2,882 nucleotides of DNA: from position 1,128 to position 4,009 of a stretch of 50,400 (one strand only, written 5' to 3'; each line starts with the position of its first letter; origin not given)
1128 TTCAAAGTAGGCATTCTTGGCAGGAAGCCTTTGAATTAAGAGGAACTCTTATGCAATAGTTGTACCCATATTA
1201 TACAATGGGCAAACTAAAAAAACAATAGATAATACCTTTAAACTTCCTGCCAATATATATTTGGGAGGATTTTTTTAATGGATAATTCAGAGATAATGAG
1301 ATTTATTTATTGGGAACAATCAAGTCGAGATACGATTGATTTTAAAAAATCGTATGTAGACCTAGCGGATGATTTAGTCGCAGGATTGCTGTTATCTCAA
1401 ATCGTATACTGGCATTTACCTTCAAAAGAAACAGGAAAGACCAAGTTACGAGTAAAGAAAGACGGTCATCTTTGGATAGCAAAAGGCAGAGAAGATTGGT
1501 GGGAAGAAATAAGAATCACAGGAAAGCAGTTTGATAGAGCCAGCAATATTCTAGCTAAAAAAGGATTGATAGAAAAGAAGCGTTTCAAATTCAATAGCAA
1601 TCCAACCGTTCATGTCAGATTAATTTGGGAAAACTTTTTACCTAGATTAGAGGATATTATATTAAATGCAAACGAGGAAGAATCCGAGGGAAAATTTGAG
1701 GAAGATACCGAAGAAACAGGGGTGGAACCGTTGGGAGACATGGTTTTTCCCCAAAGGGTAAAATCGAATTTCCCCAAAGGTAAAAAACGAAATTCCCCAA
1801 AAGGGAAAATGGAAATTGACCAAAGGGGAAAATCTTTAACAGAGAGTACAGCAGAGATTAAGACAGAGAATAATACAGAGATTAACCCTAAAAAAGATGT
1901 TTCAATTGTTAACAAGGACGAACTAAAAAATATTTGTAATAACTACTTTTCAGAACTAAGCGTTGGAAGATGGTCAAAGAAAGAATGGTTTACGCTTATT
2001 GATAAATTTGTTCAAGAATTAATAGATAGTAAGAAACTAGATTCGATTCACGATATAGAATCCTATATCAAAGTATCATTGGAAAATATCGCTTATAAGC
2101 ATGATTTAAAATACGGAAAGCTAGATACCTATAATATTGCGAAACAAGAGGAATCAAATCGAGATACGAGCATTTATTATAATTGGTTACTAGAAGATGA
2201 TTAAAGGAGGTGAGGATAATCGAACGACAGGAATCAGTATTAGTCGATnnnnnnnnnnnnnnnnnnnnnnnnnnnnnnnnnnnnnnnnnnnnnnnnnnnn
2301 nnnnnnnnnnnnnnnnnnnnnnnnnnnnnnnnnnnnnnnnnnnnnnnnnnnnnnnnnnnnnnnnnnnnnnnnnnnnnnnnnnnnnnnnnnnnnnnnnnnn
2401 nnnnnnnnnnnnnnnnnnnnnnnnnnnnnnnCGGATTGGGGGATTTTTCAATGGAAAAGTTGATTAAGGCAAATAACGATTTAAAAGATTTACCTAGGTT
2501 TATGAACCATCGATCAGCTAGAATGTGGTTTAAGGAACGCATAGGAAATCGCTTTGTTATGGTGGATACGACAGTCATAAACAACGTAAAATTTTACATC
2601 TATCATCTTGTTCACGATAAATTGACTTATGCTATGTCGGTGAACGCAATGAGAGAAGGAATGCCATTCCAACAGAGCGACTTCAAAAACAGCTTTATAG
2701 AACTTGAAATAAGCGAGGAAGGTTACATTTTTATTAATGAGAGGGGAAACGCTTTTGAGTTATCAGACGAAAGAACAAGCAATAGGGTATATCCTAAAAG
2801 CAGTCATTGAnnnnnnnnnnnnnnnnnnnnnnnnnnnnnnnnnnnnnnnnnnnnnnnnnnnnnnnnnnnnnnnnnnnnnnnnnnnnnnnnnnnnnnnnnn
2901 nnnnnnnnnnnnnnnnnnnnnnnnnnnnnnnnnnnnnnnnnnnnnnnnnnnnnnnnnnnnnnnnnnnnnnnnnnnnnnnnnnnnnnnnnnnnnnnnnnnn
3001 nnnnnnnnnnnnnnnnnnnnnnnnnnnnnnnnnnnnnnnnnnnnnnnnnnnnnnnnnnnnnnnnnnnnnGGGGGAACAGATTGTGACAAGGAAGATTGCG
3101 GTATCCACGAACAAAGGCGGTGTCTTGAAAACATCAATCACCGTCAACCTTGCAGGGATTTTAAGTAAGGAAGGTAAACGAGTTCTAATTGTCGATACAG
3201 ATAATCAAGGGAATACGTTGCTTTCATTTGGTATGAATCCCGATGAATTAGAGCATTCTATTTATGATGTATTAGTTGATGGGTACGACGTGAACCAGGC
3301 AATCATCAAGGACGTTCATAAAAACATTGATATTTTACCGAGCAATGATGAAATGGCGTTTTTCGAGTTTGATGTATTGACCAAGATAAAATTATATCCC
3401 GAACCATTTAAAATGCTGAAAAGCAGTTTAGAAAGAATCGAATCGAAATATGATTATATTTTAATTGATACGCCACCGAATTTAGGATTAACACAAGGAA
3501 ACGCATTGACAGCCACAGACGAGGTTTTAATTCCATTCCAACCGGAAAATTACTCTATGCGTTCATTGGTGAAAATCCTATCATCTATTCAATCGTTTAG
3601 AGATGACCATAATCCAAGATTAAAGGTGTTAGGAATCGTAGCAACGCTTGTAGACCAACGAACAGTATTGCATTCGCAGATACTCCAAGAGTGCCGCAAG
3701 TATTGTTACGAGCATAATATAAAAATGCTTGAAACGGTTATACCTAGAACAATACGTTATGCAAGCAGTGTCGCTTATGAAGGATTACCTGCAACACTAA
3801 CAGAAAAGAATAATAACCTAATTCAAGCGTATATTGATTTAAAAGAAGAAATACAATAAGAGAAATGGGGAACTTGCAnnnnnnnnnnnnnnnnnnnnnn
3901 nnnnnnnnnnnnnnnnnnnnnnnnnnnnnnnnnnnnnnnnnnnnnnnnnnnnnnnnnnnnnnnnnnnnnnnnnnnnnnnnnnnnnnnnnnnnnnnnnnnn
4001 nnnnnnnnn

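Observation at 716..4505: Temperate phage without an integrase but with a plasmid-type replication/partition operon (predicted plasmid prophage)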

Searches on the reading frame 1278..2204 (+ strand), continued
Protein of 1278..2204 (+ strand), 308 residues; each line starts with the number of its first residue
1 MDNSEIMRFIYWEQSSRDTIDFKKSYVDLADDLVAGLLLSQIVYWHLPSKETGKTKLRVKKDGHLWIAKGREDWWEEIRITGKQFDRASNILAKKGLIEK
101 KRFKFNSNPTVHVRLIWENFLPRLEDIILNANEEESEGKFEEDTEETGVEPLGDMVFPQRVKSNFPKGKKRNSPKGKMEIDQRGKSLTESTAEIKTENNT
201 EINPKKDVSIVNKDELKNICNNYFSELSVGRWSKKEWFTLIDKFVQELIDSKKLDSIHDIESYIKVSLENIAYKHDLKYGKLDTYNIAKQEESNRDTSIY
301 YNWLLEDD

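Call 48: fold_search(model_id=the predicted structure, library=pdb)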
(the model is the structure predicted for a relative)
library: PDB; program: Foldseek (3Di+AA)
matches with E <= 10: 862; with E <= 0.001: 0
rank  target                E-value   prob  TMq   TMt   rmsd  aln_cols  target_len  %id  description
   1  4pql_B                5.9e-03  1.00  0.25  0.51   7.5       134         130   17  N-Terminal domain of DNA binding protein (released 2014-06-11)
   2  4pql_A                8.5e-03  1.00  0.24  0.47   7.9       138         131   17  N-Terminal domain of DNA binding protein (released 2014-06-11)
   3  4pt7_B                1.1e-02  1.00  0.21  0.44   8.2       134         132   22  Structure of initiator (released 2014-06-25)
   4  6cmv_C                1.2e-02  1.00  0.24  0.57   4.8       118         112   14  Crystal structure of Archaeal Biofilm Regulator (AbfR2) from Sulfolobus acidocaldarius (released 2018-11-14)
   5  6cmv_D                2.1e-02  1.00  0.19  0.43   4.6        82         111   20  Crystal structure of Archaeal Biofilm Regulator (AbfR2) from Sulfolobus acidocaldarius (released 2018-11-14)
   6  3r0a_A                2.1e-02  1.00  0.21  0.45   6.0       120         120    7  Possible transcriptional regulator from Methanosarcina mazei Go1 (gi 21227196) (released 2011-03-23)
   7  5kbj_H                2.1e-02  0.99  0.24  0.49   7.0       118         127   17  Structure of Rep-DNA complex (released 2016-06-29)
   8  2b0l_B                2.2e-02  0.99  0.17  0.47   8.6       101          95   17  C-terminal DNA binding domain of transcriptional pleiotropic repressor CodY. (released 2006-02-21)
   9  6cmv_B                2.3e-02  1.00  0.17  0.41   5.7        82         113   17  Crystal structure of Archaeal Biofilm Regulator (AbfR2) from Sulfolobus acidocaldarius (released 2018-11-14)
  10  5kbj_A                3.6e-02  0.99  0.24  0.49   5.5       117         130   18  Structure of Rep-DNA complex (released 2016-06-29)
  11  7p6f_DDD              4.4e-02  1.00  0.22  0.59   7.5       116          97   13  1.93 A resolution X-ray crystal structure of the transcriptional regulator SrnR from Streptomyces griseus (released 2022-05-25)
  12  4g6q_B                4.7e-02  0.93  0.21  0.36  19.7       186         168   11  The crystal structure of a functionally unknown protein Kfla_6221 from Kribbella flavida DSM 17836 (released 2012-09-19)
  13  7p6f_AAA              4.9e-02  0.99  0.21  0.54  10.9       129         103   13  1.93 A resolution X-ray crystal structure of the transcriptional regulator SrnR from Streptomyces griseus (released 2022-05-25)
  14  3q5f_B                5.2e-02  0.99  0.22  0.44  10.8       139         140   14  Crystal structure of the Salmonella transcriptional regulator SlyA in complex with DNA (released 2011-05-04)
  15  3q5f_A                5.2e-02  0.99  0.22  0.44  10.8       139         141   14  Crystal structure of the Salmonella transcriptional regulator SlyA in complex with DNA (released 2011-05-04)
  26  2v79_B                9.9e-02  0.96  0.22  0.48   8.6       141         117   12  Crystal Structure of the N-terminal domain of DnaD from Bacillus Subtilis (released 2008-01-15)
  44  5kbj_G                1.4e-01  0.82  0.21  0.42   6.6       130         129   15  Structure of Rep-DNA complex (released 2016-06-29)
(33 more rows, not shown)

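Call 64: find_encoding_contigs(protein=P0003, flank=6000, max_places=2)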
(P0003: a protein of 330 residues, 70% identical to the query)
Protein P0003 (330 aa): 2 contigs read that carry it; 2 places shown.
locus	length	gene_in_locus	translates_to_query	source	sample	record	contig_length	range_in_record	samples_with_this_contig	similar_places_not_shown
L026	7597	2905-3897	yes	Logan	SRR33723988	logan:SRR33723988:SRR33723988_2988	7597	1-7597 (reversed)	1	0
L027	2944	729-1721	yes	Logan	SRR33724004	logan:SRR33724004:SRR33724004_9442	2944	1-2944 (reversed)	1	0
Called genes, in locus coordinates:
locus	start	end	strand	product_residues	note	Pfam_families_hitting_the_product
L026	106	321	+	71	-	-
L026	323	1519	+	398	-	PF01510:Amidase_2, PF12200:DUF3597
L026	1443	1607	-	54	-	-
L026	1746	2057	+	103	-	-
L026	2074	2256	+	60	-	-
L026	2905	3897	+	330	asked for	-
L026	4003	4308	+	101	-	-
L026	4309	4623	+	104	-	-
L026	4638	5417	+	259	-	PF01656:CbiA, PF02374:ArsA_ATPase (weak), PF06564:CBP_BcsQ (weak), PF10609:ParA, PF13614:AAA_31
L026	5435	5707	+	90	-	-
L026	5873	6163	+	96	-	-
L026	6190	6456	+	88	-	-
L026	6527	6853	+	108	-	-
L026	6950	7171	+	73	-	PF18789:DarA_C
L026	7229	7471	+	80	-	-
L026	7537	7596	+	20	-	?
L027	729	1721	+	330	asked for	-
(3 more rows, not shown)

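Call 65: find_encoding_contigs(protein=P0002, flank=6000, max_places=2)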
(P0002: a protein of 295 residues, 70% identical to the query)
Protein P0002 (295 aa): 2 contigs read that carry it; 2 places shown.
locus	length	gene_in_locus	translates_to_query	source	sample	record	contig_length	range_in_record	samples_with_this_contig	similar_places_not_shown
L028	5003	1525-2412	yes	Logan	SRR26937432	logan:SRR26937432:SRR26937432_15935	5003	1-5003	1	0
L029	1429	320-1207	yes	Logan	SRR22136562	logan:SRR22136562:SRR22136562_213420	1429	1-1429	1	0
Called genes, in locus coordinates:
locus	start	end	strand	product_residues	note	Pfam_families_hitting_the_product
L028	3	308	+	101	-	?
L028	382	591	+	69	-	-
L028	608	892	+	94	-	-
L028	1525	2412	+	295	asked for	-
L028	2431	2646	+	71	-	-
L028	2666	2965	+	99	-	-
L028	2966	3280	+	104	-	-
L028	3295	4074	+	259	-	PF01656:CbiA, PF02374:ArsA_ATPase (weak), PF06564:CBP_BcsQ (weak), PF10609:ParA, PF13614:AAA_31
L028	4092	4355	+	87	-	-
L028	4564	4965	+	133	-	-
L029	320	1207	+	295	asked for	-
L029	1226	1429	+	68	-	?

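Call 66: find_encoding_contigs(protein=P0006, flank=10000, max_places=1)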
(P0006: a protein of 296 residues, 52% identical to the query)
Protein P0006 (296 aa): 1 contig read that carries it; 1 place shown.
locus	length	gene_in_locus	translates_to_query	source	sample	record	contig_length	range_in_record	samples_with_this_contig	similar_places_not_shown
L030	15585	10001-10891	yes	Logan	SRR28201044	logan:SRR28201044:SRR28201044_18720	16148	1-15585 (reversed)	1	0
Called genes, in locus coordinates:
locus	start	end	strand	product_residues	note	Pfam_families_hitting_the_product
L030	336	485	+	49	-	-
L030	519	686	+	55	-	-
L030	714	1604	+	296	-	-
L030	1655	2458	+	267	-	-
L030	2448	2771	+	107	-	-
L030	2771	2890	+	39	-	-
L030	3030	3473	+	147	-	PF05119:Terminase_4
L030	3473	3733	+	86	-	-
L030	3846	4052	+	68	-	-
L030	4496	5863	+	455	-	PF04860:Phage_portal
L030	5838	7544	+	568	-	PF04586:Peptidase_S78, PF05065:Phage_capsid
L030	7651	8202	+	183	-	-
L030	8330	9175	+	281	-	PF05065:Phage_capsid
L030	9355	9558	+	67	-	-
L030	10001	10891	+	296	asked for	-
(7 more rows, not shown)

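Call 88: search_protein_families(library=ncbifam, proteins=[window:1278-2204:+], max_evalue=0.01)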
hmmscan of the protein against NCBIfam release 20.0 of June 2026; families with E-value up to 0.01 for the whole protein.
window:1278-2204:+ (308 aa): 0 families

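Call 93: find_encoding_contigs(protein=P0082, flank=10000, max_places=1)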
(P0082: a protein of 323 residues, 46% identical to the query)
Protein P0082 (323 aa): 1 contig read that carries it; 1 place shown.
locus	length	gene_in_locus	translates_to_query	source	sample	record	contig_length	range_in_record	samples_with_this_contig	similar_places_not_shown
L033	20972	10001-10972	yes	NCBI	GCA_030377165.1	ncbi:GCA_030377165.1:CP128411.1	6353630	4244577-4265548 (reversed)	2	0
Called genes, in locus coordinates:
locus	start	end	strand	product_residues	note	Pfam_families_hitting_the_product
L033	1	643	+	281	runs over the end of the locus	PF02811:PHP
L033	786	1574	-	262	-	-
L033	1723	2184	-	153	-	-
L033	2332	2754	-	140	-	PF13160:DUF3995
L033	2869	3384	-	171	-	PF00440:TetR_N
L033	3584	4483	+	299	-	PF01210:NAD_Gly3P_dh_N (faint), PF03446:NAD_binding_2, PF03807:F420_oxidored, PF21761:RedAm-like_C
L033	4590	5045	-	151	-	PF13673:Acetyltransf_10, PF00583:Acetyltransf_1, PF13508:Acetyltransf_7, PF08445:FR47 (weak)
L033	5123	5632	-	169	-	PF02834:LigT_PEase (faint), PF13563:2_5_RNA_ligase2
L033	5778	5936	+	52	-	-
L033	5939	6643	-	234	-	PF00756:Esterase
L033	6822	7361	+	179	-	PF04608:PgpA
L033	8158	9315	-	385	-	PF14657:Arm-DNA-bind_4, PF14659:Phage_int_SAM_3, PF00589:Phage_integrase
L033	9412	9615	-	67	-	PF12728:HTH_17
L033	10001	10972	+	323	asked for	-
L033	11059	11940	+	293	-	PF07833:Cu_amine_oxidN1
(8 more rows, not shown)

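Call 94: find_encoding_contigs(protein=P0043, flank=10000, max_places=1)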
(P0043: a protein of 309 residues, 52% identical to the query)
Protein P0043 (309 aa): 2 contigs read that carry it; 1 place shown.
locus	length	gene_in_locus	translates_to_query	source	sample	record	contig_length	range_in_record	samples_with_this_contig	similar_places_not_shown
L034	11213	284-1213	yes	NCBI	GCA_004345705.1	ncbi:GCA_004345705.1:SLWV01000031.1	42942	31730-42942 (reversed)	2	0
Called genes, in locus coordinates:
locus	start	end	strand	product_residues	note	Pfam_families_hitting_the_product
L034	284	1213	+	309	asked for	-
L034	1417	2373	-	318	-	-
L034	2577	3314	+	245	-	PF00072:Response_reg, PF08769:Spo0A_C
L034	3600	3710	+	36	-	-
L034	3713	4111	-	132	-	PF01381:HTH_3 (weak)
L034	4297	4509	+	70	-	-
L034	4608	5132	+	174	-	PF01381:HTH_3, PF12844:HTH_19, PF13560:HTH_31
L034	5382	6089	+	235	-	PF09681:Phage_rep_org_N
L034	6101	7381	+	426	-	PF00772:DnaB, PF06745:ATPase (faint), PF03796:DnaB_C, PF13481:AAA_25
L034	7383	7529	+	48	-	-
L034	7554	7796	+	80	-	-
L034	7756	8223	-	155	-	-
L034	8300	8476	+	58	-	-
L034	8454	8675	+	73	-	-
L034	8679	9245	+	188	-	PF04542:Sigma70_r2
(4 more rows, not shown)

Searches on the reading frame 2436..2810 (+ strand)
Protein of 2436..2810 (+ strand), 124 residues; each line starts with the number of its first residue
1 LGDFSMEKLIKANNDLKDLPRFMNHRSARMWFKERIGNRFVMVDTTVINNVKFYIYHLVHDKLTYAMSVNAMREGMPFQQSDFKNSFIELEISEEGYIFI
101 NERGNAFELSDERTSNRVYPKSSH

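Call 6: search_protein_families(library=pfam, proteins=[window:2436-2810:+], max_evalue=0.1)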
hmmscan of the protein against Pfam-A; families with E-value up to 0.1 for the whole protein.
window:2436-2810:+ (124 aa): 0 families

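Call 7: search_protein_families(library=phrogs, proteins=[window:2436-2810:+], max_evalue=0.01)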
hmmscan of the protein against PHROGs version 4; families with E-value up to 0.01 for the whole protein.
window:2436-2810:+ (124 aa): 0 families

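Call 88: search_protein_families(library=ncbifam, proteins=[window:2451-2810:+], max_evalue=0.01)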
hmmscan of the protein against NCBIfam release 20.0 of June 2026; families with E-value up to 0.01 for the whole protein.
window:2451-2810:+ (119 aa): 0 families

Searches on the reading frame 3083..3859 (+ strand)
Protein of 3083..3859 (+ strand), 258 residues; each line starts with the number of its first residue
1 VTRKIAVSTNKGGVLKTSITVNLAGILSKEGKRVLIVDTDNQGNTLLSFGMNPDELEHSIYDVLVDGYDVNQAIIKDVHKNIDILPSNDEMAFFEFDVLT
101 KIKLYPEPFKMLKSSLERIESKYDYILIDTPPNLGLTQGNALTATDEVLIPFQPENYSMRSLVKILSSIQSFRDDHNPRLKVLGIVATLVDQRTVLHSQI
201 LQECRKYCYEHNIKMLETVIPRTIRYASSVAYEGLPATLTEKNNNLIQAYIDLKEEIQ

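Call 6: search_protein_families(library=pfam, proteins=[window:3083-3859:+], max_evalue=0.1)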
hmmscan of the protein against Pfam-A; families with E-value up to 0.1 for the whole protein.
window:3083-3859:+ (258 aa): 10 families
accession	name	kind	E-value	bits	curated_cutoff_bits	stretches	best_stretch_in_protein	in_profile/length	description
PF13614.12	AAA_31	-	4.4e-50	170.5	27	1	3-182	2-177/177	AAA domain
PF01656.29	CbiA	-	1.1e-20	74.3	25.4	1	5-232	1-121/125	CobQ/CobB/MinD/ParA nucleotide binding domain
PF10609.15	ParA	-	1.3e-11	44.9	27.1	1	2-46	3-47/246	NUBPL iron-transfer P-loop NTPase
PF06564.18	CBP_BcsQ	-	4.4e-09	36.6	21.3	1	5-153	4-146/234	Cellulose biosynthesis protein BcsQ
PF09140.17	MipZ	-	7.5e-07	29.2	20.7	1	5-51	3-49/262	ATPase MipZ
PF02374.21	ArsA_ATPase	-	7.2e-06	25.9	24.3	1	7-132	5-134/305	Anion-transporting ATPase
PF00142.24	Fer4_NifH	-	0.00011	22.2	25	1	4-45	2-42/271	4Fe-4S iron sulfur cluster binding proteins, NifH/frxC family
PF25088.1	GPKOW_C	-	0.056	14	65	0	201-255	34-90/107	GPKOW C-terminal domain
PF00448.28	SRP54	-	0.092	12.8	22.7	0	13-41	11-39/196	SRP54-type protein, GTPase domain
PF16213.11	DCB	-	0.094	12.9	25.6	0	161-210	95-145/177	Mon2/Sec7/BIG1-like, dimerisation and cyclophilin-binding domain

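Call 7: search_protein_families(library=phrogs, proteins=[window:3083-3859:+], max_evalue=0.01)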
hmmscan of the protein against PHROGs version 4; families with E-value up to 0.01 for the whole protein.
window:3083-3859:+ (258 aa): 2 families
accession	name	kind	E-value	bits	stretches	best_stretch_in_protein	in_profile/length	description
phrog_164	-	DNA, RNA and nucleotide metabolism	7.8e-60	204.3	1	1-257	223-469/500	ParA-like partition protein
phrog_19408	-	unknown function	3.3e-05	23.4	1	16-140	540-653/721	-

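Call 76: search_dna_similar(query=window:3083-3859:+, collection=phages, mode=protein, max_rows=25)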
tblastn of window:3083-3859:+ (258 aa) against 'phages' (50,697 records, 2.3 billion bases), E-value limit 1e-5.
Records with a match: 216; places in all: 219; records where one place covers at least 80% of the query: 104.
Best place of each record, by identity: 60-80% 1; <60% 215.
By first word of the organism name: Bacteriophage 61; Clostridium 24; Enterococcus 16; Listeria 12; Vibrio 11; Bacillus 10; Clostridioides 8; Klebsiella 8; Salmonella 7; Leptospira 7; and 21 more.
By host as written in the record: - 92; Clostridium difficile 16; Listeria monocytogenes 12; Aeromonas sp. 3; Yersinia enterocolitica 3; Clostridioides difficile 3; Bacillus thuringiensis 2; Bacillus subtilis BEST7003 2; and 69 more.
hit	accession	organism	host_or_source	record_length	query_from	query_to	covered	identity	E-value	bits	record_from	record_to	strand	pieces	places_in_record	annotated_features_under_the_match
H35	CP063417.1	Parageobacillus phage JGon-2020a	Parageobacillus thermoglucosidasius 23.6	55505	1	257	100%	65.8%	1e-110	355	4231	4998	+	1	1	record has no annotation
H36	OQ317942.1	Bacillus phage 0105phi7-2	Bacillus thuringiensis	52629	1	257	100%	49.4%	2e-80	268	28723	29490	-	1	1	plasmid-partitioning ATPase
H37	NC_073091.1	Bacillus phage 0105phi7-2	Bacillus thuringiensis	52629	1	257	100%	49.4%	2e-80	268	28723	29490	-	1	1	plasmid-partitioning ATPase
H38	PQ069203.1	Bacillus phage C30-2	Bacillus sp. C30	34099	1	257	100%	48.5%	5e-80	267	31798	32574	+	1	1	record has no annotation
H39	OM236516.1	Bacillus phage FADO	Bacillus subtilis BEST7003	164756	1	257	100%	44.2%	4e-73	247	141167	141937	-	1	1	chromosome (plasmid) partitioning protein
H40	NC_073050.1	Bacillus phage FADO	Bacillus subtilis BEST7003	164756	1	257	100%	44.2%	4e-73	247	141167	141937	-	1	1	chromosome (plasmid) partitioning protein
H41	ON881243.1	Bacillus phage PK-3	Bacillus sp.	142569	1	257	100%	43.8%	2e-72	246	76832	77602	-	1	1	ParA family protein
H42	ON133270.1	Bacillus phage 2S-4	Rosselomorea vietnamensis FJAT-46955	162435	1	257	100%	43.8%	2e-72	245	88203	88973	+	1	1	none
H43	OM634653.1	Bacillus phage vB_BsuS_PJN02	Bacillus subtilis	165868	1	257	100%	43.8%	2e-72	245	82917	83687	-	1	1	ParA family protein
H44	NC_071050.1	Bacillus phage vB_BsuS_PJN02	Bacillus subtilis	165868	1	257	100%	43.8%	2e-72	245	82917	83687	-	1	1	ParA-like partition protein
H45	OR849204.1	Listeria phage LM 4-14-1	Listeria monocytogenes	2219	1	257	100%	36.2%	3e-45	166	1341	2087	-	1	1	record has no annotation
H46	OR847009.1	Listeria phage LM 4-11-1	Listeria monocytogenes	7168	1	257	100%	36.2%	7e-45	166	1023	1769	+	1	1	record has no annotation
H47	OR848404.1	Listeria phage LM 4-14-1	Listeria monocytogenes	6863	1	257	100%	36.2%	1e-44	166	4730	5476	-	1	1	record has no annotation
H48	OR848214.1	Listeria phage LM 4-14-1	Listeria monocytogenes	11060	1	257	100%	36.2%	1e-44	166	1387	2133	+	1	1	record has no annotation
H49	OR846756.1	Listeria phage LM 4-11-1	Listeria monocytogenes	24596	1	257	100%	36.2%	1e-44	166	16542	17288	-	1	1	record has no annotation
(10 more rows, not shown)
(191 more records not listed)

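Call 88: search_protein_families(library=ncbifam, proteins=[window:3083-3859:+], max_evalue=0.01)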
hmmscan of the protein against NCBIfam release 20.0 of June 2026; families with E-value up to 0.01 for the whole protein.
window:3083-3859:+ (258 aa): 26 families (the best 25 are shown)
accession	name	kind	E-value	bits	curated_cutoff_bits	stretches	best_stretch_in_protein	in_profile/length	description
NF041546.1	ParA_partition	equivalog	9.3e-27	93.9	180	2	111-235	65-182/203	ParA family partition ATPase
NF041283.1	PrgP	equivalog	2.3e-24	86.2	400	1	1-213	1-217/297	ParA superfamily DNA segregation protein PrgP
TIGR03453.1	partition_RepA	equivalog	1.3e-21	76.9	348.45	1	5-167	107-279/387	plasmid partitioning protein RepA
NF010259.0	PRK13705.1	equivalog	2e-20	73.1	725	1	5-167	109-279/388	plasmid-partitioning protein SopA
TIGR01969.1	minD_arch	subfamily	2.3e-19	69.5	201.75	1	4-187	2-167/251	cell division ATPase MinD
TIGR01968.1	minD_bact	equivalog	1.1e-16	61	212.9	1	4-253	3-232/261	septum site-determining protein MinD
TIGR03371.1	cellulose_yhjQ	equivalog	1.6e-11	44.2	157.85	1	4-164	3-156/246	cellulose biosynthesis protein BcsQ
NF008079.0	PRK10818.1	equivalog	2.3e-10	40.3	508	1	1-171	1-162/270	septum site-determining protein MinD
NF008568.0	PRK11519.1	equivalog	1.8e-09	36.4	1068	1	12-174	536-685/720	tyrosine-protein kinase Wzc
NF010443.0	PRK13869.1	subfamily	2.3e-09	36.6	446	1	5-166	124-295/405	plasmid-partitioning protein RepA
TIGR01007.1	eps_fam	subfamily_domain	2.6e-09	36.9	108.05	1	3-154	18-160/204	polysaccharide biosynthesis tyrosine autokinase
NF041136.1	MrpORP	equivalog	9.4e-09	35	450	1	2-46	5-49/365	iron-sulfur cluster carrier protein MrpORP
NF008669.0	PRK11670.1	equivalog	1.2e-08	34.3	348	1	5-45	110-150/369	iron-sulfur cluster carrier protein ApbC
NF047398.1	AAA_KGGVGR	domain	2e-08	34.8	90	1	5-169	5-189/190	KGGVGR-motif variant AAA ATPase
TIGR03018.1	pepcterm_TyrKin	hypoth_equivalog_domain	1.1e-07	31.4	230.65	1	5-171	38-198/207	XrtA-associated tyrosine autokinase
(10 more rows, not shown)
